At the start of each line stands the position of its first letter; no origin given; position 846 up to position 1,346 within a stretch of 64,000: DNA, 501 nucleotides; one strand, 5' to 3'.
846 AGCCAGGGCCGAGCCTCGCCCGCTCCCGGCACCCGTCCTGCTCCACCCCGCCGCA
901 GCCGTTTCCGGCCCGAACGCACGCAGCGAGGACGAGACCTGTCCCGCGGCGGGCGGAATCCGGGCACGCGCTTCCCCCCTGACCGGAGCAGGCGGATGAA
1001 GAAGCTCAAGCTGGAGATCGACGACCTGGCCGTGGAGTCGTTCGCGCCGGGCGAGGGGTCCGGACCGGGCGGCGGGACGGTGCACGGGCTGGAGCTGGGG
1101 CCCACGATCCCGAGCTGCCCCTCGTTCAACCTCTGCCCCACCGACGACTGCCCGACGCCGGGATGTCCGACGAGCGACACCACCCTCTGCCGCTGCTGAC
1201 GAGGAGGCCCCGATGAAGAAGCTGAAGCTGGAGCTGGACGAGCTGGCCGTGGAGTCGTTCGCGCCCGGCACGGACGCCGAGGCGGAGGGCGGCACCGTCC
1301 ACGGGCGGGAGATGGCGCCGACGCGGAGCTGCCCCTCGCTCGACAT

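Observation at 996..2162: Six tandem leader-plus-Cys-rich-core mini-ORFs: candidate RiPP precursor array with no maturase in view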

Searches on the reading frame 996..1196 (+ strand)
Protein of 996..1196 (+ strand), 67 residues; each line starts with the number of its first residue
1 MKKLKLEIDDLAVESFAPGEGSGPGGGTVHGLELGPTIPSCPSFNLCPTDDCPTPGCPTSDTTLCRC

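Call 3: search_protein_families(library=ncbifam, proteins=[window:996-1196:+], max_evalue=10)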
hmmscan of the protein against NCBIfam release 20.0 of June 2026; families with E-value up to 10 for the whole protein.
window:996-1196:+ (67 aa): 1 family
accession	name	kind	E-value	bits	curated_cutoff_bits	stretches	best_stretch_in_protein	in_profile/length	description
NF038180.1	leader_pinensin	domain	0.00055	19.8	24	1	4-31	1-27/28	pinensin family lanthipeptide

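Call 4: search_protein_families(library=pfam, proteins=[window:996-1196:+], max_evalue=10)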
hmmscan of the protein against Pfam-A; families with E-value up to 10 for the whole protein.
window:996-1196:+ (67 aa): 0 families

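Call 10: find_homologous_proteins(query=A1, max_evalue=0.01)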
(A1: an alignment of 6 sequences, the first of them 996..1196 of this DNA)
Query A1 (6 sequences) (67 aa, profile of the alignment): 136 proteins with E <= 0.01 among 231 candidates; the best 120 are listed.
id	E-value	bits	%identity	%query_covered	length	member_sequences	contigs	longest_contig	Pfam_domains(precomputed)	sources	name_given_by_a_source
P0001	4.9e-30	121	53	60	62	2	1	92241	-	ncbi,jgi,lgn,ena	ncbi:MAG TPA: hypothetical protein VF746_06785 [Longimicrobium sp.]|jgi:hypothetical protein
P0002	1.8e-28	116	52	64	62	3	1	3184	-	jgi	jgi:hypothetical protein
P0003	5.9e-25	105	48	60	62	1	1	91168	-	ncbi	ncbi:MAG TPA: hypothetical protein VF092_07870 [Longimicrobium sp.]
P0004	4.5e-24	102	53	60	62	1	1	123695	-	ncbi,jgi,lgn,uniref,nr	ncbi:hypothetical protein [Longimicrobium sp.]|uniref:hypothetical protein n=1 Tax=Longimicrobium sp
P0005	6.4e-24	102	47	57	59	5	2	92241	-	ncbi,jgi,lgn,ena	ncbi:MAG TPA: hypothetical protein VF746_06795 [Longimicrobium sp.]|jgi:hypothetical protein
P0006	6.6e-24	102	56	72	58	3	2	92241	-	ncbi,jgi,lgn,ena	ncbi:MAG TPA: hypothetical protein VF746_06800 [Longimicrobium sp.]|jgi:hypothetical protein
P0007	6.8e-24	101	40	60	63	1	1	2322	-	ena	-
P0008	2.3e-23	100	60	72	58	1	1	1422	-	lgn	-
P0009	2.6e-23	100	53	60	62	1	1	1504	-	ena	-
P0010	3.6e-23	99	50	72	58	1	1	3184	-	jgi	jgi:hypothetical protein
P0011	6.1e-23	98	55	60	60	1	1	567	-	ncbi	-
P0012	6.5e-23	98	53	60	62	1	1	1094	-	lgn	-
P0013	3.2e-22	96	54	72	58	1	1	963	-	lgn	-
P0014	4.0e-22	96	58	57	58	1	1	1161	-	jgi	jgi:hypothetical protein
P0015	4.2e-22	96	96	100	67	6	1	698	-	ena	-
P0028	8.6e-20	88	48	60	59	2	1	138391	-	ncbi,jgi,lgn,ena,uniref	ncbi:MAG TPA: hypothetical protein VGC13_16140 [Longimicrobium sp.]|jgi:hypothetical protein|uniref:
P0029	1.1e-19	88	53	60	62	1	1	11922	-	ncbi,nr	ncbi:MAG TPA: hypothetical protein VFJ82_14005 [Longimicrobium sp.]|nr:hypothetical protein [Longimi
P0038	4.7e-19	86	50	57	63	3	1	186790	-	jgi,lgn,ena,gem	-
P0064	6.3e-15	73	61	100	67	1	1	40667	-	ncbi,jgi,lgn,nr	ncbi:MAG TPA: hypothetical protein VEX86_16730 [Longimicrobium sp.]|nr:hypothetical protein [Longimi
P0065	8.2e-15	72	52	46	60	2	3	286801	-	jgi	jgi:hypothetical protein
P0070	3.0e-14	71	67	100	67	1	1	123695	-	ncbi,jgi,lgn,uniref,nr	ncbi:hypothetical protein [Longimicrobium sp.]|uniref:hypothetical protein n=1 Tax=Longimicrobium sp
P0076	9.7e-14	69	61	100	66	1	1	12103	-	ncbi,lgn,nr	ncbi:MAG TPA: hypothetical protein VFS20_15960 [Longimicrobium sp.]|nr:hypothetical protein [Longimi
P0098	2.9e-9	55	47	51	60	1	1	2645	-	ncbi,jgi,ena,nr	ncbi:MAG TPA: hypothetical protein VNP72_01775 [Longimicrobium sp.]|nr:hypothetical protein [Longimi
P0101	4.9e-8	51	47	79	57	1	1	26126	-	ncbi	ncbi:MAG TPA: hypothetical protein VF006_02975 [Longimicrobium sp.]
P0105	7.1e-7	47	50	66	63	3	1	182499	-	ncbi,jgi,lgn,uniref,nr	ncbi:hypothetical protein [Longimicrobium sp.]|uniref:hypothetical protein n=1 Tax=Longimicrobium sp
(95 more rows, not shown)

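Call 11: find_related_loci(query=A1, collection=genome_contigs, flank=10000)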
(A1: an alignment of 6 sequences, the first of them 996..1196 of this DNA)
Query A1 (67 aa) in genome_contigs; peptide patterns used: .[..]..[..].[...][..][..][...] (x = any residue, [..] = any of these).
39 stretches matched a pattern; 14 encode a relative of the query (tblastn E <= 1e-3); 14 distinct loci.
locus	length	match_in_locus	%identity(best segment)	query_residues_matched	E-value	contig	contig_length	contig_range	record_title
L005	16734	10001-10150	50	1-58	5e-8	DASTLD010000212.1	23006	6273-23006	MAG TPA_asm: Longimicrobium sp. isolate SMAG_U2535 k141_1045188, whole genome shotgun sequence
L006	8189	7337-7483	41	1-61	1e-7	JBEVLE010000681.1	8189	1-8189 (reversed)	MAG: Longimicrobiaceae bacterium isolate T4R2BO.9.metabat2 T4R2BO.9.metabat2_k133_8340208, whole genome shotgun sequence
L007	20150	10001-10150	46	1-49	2e-7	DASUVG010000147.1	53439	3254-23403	MAG TPA_asm: Longimicrobium sp. isolate SMAG_U1809 k141_54717, whole genome shotgun sequence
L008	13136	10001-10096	58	1-33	4e-7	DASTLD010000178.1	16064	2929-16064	MAG TPA_asm: Longimicrobium sp. isolate SMAG_U2535 k141_322852, whole genome shotgun sequence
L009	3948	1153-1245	52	1-31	6e-7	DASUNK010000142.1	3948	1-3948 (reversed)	MAG TPA_asm: Longimicrobiaceae bacterium isolate SMAG_U1598 k141_1517398, whole genome shotgun sequence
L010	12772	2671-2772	51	1-35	2e-6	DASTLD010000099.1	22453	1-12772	MAG TPA_asm: Longimicrobium sp. isolate SMAG_U2535 k141_57635, whole genome shotgun sequence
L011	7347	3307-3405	52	1-33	4e-6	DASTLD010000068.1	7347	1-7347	MAG TPA_asm: Longimicrobium sp. isolate SMAG_U2535 k141_279154, whole genome shotgun sequence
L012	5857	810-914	50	1-36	6e-6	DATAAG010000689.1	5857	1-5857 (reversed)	MAG TPA_asm: Longimicrobium sp. isolate SMAG_U6666 k141_2531349, whole genome shotgun sequence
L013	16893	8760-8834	60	1-25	1e-5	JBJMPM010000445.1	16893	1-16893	MAG: Longimicrobiaceae bacterium isolate 12C16O_48h_50_P10_coass_bin_29 k141_3072549, whole genome shotgun sequence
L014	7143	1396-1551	42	1-43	2e-5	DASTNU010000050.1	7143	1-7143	MAG TPA_asm: Longimicrobium sp. isolate SMAG_U2152 k141_1233096, whole genome shotgun sequence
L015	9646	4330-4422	45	1-31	2e-5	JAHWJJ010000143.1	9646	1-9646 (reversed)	MAG: Gemmatimonadetes bacterium isolate 0707_bin15 NODE_1585_length_9646_cov_6.282661, whole genome shotgun sequence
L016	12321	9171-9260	52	1-31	8e-5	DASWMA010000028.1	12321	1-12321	MAG TPA_asm: Longimicrobium sp. isolate SMAG_U3375 k141_405044, whole genome shotgun sequence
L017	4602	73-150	54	1-26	1e-4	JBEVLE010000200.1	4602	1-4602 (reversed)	MAG: Longimicrobiaceae bacterium isolate T4R2BO.9.metabat2 T4R2BO.9.metabat2_k133_2537603, whole genome shotgun sequence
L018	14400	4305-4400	47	1-29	5e-4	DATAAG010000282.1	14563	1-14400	MAG TPA_asm: Longimicrobium sp. isolate SMAG_U6666 k141_3921471, whole genome shotgun sequence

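Call 13: find_encoding_contigs(protein=P0105, flank=10000, max_places=3)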
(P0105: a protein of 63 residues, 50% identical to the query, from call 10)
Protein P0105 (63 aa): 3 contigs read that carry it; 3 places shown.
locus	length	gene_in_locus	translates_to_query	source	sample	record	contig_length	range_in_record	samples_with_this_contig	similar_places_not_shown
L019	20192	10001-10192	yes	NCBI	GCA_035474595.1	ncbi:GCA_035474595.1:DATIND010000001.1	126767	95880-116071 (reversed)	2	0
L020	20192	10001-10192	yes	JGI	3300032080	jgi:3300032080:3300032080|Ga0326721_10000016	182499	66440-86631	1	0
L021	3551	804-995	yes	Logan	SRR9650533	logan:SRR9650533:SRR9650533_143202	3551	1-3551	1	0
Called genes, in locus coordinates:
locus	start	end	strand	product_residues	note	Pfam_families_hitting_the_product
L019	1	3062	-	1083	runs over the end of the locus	PF25596:CPSase_L_D1, PF02655:ATP-grasp_3 (faint), PF02786:CPSase_L_D2, PF02787:CPSase_L_D3, PF25596:CPSase_L_D1, PF02786:CPSase_L_D2, PF02222:ATP-grasp (weak), PF02142:MGS, +3 more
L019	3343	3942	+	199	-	-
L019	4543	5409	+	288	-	-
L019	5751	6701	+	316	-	-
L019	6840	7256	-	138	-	-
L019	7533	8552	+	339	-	PF00199:Catalase (faint)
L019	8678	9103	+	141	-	PF24735:DUF7686, PF24828:DUF7713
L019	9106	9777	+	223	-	PF13671:AAA_33 (faint)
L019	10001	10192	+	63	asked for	-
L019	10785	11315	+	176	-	-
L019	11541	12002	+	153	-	PF22551:TY-Chap1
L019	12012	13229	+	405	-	PF13401:AAA_22 (faint), PF05496:RuvB_N (weak), PF00004:AAA, PF17866:AAA_lid_6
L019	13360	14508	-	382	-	PF01699:Na_Ca_ex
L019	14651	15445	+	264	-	PF04402:SIMPL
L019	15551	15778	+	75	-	-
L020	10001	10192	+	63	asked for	-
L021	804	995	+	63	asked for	-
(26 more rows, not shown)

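Call 14: find_encoding_contigs(protein=P0065, flank=10000, max_places=3)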
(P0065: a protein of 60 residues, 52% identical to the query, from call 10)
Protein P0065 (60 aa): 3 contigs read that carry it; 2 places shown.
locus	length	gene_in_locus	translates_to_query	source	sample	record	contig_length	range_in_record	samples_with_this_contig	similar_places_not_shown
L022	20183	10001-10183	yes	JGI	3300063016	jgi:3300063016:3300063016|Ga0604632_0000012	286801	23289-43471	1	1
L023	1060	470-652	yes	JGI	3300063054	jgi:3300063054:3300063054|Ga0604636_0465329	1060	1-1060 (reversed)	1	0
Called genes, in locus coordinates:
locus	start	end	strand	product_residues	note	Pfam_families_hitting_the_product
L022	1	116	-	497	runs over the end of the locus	PF00587:tRNA-synt_2b, PF03129:HGTP_anticodon, PF09180:ProRS-C_1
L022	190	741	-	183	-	PF05685:Uma2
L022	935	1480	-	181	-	PF05685:Uma2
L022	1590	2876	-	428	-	PF13393:tRNA-synt_His, PF00587:tRNA-synt_2b (weak), PF03129:HGTP_anticodon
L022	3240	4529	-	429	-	PF08245:Mur_ligase_M, PF02875:Mur_ligase_C, PF27239:FOL3_C (weak)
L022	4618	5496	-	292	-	PF17848:Zn_ribbon_ACC, PF01039:Carboxyl_trans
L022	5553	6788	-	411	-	PF01098:FTSW_RODA_SPOVE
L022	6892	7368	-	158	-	-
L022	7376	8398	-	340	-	PF04085:MreC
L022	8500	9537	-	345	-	PF00022:Actin (faint), PF06723:MreB_Mbl, PF00012:HSP70, PF11104:PilM_2 (faint), PF14450:FtsA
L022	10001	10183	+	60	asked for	-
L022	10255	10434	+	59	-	-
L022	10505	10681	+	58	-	-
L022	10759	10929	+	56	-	-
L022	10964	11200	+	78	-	-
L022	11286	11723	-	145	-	PF22769:DCD, PF00692:dUTPase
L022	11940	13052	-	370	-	PF05222:AlaDh_PNT_N, PF07992:Pyr_redox_2 (weak), PF01262:AlaDh_PNT_C, PF01488:Shikimate_DH (weak), PF02826:2-Hacid_dh_C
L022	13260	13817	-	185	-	PF12464:Mac, PF00132:Hexapep, PF14602:Hexapep_2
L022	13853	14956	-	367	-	PF00144:Beta-lactamase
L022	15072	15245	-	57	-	-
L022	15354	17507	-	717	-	PF01138:RNase_PH, PF03725:RNase_PH_C, PF03726:PNPase, PF01138:RNase_PH, PF00013:KH_1, PF00575:S1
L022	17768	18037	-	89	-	PF00312:Ribosomal_S15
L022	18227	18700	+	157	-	-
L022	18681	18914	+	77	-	-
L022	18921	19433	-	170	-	-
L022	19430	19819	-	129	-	-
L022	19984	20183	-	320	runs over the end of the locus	PF06574:FAD_syn, PF01687:Flavokinase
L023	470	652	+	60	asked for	-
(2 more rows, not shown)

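Call 15: find_encoding_contigs(protein=P0038, flank=10000, max_places=3)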
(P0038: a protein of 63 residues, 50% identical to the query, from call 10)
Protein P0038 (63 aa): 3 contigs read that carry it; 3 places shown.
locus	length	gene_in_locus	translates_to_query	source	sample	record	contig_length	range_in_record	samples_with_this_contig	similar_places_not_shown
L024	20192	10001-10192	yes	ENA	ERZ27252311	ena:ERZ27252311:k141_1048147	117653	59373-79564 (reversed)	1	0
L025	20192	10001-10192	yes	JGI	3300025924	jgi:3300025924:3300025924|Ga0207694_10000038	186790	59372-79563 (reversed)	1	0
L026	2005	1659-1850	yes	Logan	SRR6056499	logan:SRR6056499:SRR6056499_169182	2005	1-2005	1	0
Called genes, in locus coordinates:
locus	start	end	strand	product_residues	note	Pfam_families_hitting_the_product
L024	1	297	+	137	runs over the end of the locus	-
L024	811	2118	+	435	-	-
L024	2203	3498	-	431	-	PF08245:Mur_ligase_M, PF02875:Mur_ligase_C, PF27239:FOL3_C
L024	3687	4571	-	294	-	PF17848:Zn_ribbon_ACC, PF01039:Carboxyl_trans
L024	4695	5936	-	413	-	PF01098:FTSW_RODA_SPOVE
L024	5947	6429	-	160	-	PF04093:MreD (faint)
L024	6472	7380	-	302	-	PF04085:MreC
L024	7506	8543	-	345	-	PF00022:Actin (faint), PF06723:MreB_Mbl, PF00012:HSP70, PF14450:FtsA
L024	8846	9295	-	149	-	-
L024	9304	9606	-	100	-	PF01476:LysM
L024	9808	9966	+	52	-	-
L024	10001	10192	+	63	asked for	-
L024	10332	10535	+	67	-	-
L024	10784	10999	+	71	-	-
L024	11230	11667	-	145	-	PF00692:dUTPase, PF22769:DCD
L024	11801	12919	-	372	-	PF05222:AlaDh_PNT_N, PF07992:Pyr_redox_2 (weak), PF01262:AlaDh_PNT_C, PF01488:Shikimate_DH (weak), PF02826:2-Hacid_dh_C, PF00070:Pyr_redox (weak)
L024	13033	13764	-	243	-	PF06057:VirJ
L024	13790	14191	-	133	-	-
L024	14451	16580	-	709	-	PF01138:RNase_PH, PF03725:RNase_PH_C, PF03726:PNPase, PF01138:RNase_PH, PF00013:KH_1, PF00575:S1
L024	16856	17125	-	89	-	PF00312:Ribosomal_S15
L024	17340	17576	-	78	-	-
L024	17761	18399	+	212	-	-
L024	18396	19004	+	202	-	PF08808:RES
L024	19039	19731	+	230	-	PF06149:DUF969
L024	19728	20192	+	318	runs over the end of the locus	PF06166:DUF979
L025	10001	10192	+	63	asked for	-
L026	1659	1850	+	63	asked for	-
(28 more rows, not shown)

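Call 18: search_protein_families(library=pfam, proteins=[L006:220-3285:+, L006:3272-4231:+, L015:1044-4127:+, L005:4711-7815:+, L005:7818-8570:-, L005:10554-11798:+, L005:11926-14145:+, L017:609-2414:+, L017:2424-3620:+, L015:564-1025:+], max_evalue=0.01)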
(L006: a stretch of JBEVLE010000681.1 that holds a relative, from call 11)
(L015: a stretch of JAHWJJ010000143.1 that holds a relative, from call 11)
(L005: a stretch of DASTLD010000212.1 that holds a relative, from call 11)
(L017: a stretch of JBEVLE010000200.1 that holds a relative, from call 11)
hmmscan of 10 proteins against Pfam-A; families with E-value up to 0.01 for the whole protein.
L006:220-3285:+ (1022 aa): 1 family
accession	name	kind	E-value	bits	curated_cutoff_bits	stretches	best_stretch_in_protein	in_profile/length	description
PF04738.18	Lant_dehydr_N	-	2.9e-43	148.5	28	2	162-749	2-555/649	Lantibiotic dehydratase, N terminus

L006:3272-4231:+ (320 aa): 1 family
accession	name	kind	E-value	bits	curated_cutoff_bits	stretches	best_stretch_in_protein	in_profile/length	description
PF14028.11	Lant_dehydr_C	-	3.4e-44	152.4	24.4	1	24-310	11-254/255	Lantibiotic biosynthesis dehydratase C-term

L015:1044-4127:+ (1028 aa): 2 families
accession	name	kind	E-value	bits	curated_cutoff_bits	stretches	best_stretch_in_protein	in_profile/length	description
PF00246.29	Peptidase_M14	-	2.8e-25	89.9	21.6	1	148-318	2-145/286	Zinc carboxypeptidase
PF15826.10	PUMA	-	0.0007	20.4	26.4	0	26-153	33-149/189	Bcl-2-binding component 3, p53 upregulated modulator of apoptosis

L005:4711-7815:+ (1035 aa): 2 families
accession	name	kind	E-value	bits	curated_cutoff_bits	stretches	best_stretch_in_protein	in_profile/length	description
PF03704.23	BTAD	-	1.2e-07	32.6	22.1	1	134-264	21-145/146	Bacterial transcriptional activator domain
PF13414.12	TPR_11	-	0.0072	16.4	26.8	0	804-830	13-39/42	TPR repeat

L005:7818-8570:- (251 aa): 0 families

L005:10554-11798:+ (415 aa): 2 families
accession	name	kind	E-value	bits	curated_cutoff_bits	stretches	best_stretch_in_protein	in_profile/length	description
PF03435.24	Sacchrp_dh_NADP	-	2e-08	35.1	25.1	1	69-163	2-98/129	Saccharopine dehydrogenase NADP binding domain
PF13460.12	NAD_binding_10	-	0.00011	22.6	27.2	1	72-157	1-90/184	NAD(P)H-binding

L005:11926-14145:+ (740 aa): 2 families
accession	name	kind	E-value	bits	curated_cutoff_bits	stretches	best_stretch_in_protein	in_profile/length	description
PF00330.25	Aconitase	-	2.2e-93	314.2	28.7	1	312-726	20-463/463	Aconitase family (aconitate hydratase)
PF00694.25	Aconitase_C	-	1.8e-08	35.2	22.8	1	106-150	81-125/131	Aconitase C-terminal domain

L017:609-2414:+ (602 aa): 10 families
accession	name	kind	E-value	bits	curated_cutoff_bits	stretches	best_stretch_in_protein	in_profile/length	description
PF00664.28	ABC_membrane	-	4.1e-43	148.5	28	1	34-303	2-274/274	ABC transporter transmembrane region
PF00005.33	ABC_tran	-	1.4e-31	110.3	25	1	369-518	1-137/137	ABC transporter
PF13304.12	AAA_21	-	7.6e-06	26.6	27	1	381-403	1-23/304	AAA domain, putative AbiEii toxin, Type IV TA system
PF13401.12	AAA_22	-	4.3e-05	24.3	27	1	382-544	8-122/130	AAA domain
PF02463.25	SMC_N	-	0.00011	22.1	40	0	489-560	136-211/220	RecF/RecN/SMC N terminal domain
PF09818.15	ABC_ATPase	-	0.00063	19.3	23.2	0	468-532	137-200/283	P-loop domain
PF13555.12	AAA_29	-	0.002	18.3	27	1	373-396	16-39/61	P-loop containing region of AAA domain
PF20703.3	nSTAND1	-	0.0031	17.7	27.1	1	377-397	31-51/379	Novel STAND NTPase 1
PF13191.12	AAA_16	-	0.0046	17.9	32.6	1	381-537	26-160/167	AAA ATPase domain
PF03193.22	RsgA_GTPase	-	0.0083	16.4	30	0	379-402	106-129/174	RsgA GTPase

L017:2424-3620:+ (399 aa): 3 families
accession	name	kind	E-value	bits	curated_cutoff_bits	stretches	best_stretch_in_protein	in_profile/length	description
PF16576.10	HlyD_D23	-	7.6e-16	58.5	30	1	68-321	18-187/214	Barrel-sandwich domain of CusB or HlyD membrane-fusion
PF13437.12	HlyD_3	-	1.9e-14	54.7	22.2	1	240-324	2-82/106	HlyD family secretion protein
PF00364.28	Biotin_lipoyl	-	0.00023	21.4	22.1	1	71-100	44-73/73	Biotin-requiring enzyme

L015:564-1025:+ (154 aa): 7 families
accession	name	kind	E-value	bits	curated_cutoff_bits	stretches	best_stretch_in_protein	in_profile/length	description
PF01047.28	MarR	-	1.6e-13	50.7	24.6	1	46-103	2-59/59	MarR family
PF12802.13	MarR_2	-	2.6e-12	47.2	27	1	43-102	1-61/61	MarR family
PF13463.12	HTH_27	-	2.9e-07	31.1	22.2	1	79-111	36-68/68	Winged helix DNA-binding domain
PF01638.23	HxlR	-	0.00041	20.6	20.8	1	55-114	13-72/91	HxlR-like helix-turn-helix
PF01325.25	Fe_dep_repress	-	0.0036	17.9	26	1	66-96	27-57/60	Iron dependent repressor, N-terminal DNA binding domain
PF12840.13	HTH_20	-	0.005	17.2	27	1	59-93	16-50/51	Helix-turn-helix domain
PF22381.2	Staph_reg_Sar_Rot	-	0.009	16.5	27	0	48-116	15-83/85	Transcriptional regulator SarA/Rot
